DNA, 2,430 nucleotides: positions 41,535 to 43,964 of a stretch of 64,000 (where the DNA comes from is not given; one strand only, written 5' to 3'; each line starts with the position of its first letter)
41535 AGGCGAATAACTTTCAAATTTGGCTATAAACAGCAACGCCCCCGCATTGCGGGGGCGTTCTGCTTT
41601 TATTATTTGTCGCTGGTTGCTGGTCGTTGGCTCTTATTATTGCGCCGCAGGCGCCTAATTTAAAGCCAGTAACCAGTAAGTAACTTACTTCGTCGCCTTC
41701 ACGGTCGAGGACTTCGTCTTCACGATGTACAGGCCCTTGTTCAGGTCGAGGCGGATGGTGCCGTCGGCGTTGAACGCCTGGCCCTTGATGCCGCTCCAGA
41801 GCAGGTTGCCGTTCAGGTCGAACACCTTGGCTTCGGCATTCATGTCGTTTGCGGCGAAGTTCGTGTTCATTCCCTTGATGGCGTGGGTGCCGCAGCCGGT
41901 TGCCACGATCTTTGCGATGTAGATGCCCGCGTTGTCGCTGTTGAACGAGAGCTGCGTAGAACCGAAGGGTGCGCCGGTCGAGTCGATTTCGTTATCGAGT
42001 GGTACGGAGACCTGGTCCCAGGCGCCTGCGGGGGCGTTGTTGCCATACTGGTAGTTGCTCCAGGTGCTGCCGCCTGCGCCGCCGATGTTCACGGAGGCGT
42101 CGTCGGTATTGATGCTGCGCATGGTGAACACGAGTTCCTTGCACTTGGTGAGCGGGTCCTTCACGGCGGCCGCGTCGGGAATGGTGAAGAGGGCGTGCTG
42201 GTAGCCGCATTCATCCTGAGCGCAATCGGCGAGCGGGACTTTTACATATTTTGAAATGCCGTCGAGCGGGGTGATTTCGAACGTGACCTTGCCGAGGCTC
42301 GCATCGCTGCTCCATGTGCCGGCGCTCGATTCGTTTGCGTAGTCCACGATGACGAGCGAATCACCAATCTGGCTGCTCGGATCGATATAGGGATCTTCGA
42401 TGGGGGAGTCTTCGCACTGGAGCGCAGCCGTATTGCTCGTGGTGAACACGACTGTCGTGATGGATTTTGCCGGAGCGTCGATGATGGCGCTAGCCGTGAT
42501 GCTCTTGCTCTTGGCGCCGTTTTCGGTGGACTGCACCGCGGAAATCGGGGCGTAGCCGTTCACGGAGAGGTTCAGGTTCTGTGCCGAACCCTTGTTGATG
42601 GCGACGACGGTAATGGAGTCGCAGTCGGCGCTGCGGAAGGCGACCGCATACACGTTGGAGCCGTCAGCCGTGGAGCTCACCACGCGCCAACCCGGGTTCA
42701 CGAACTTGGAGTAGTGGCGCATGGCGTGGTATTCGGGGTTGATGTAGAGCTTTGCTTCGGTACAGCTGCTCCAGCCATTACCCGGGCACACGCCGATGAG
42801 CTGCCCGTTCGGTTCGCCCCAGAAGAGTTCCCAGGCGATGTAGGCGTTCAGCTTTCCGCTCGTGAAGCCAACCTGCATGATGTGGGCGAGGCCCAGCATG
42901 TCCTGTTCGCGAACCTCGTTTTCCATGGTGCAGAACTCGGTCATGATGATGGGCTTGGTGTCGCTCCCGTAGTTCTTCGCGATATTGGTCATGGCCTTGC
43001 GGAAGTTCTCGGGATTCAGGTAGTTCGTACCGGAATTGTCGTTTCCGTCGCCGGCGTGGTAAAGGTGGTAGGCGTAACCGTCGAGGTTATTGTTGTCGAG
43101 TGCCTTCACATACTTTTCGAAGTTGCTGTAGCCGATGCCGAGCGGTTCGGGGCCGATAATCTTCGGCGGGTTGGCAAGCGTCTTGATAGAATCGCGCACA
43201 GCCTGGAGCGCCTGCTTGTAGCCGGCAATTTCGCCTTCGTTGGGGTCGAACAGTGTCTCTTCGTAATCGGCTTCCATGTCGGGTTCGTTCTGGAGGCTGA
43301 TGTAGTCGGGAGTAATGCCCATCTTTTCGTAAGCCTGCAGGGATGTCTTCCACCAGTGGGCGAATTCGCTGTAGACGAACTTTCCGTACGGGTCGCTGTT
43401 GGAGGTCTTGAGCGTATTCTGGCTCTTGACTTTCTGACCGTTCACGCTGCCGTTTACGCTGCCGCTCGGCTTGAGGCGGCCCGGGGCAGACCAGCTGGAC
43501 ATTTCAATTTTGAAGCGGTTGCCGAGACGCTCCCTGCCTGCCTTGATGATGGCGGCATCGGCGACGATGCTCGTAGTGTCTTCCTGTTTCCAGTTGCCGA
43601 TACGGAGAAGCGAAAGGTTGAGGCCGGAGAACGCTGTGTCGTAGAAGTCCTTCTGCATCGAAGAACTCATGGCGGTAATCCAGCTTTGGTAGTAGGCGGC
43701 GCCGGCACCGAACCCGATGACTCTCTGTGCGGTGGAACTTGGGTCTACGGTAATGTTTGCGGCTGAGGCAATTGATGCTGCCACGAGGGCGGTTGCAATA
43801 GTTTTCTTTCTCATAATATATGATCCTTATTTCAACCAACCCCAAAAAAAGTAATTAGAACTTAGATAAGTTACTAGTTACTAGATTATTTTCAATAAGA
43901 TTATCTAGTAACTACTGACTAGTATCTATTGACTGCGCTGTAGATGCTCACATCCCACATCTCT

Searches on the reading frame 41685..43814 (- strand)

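Call 11: search_protein_families(library=pfam, proteins=[window:41685-43814:-], max_evalue=0.001)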
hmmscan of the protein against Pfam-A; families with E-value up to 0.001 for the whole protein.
window:41685-43814:- (709 aa): 2 families
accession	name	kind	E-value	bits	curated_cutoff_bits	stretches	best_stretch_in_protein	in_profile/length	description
PF11790.14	Glyco_hydro_cc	-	9.4e-05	22.5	21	1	158-298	54-175/237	Glycosyl hydrolase catalytic core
PF17189.10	Glyco_hydro_30C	-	0.00018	22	22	1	378-455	5-65/65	Glycosyl hydrolase family 30 beta sandwich domain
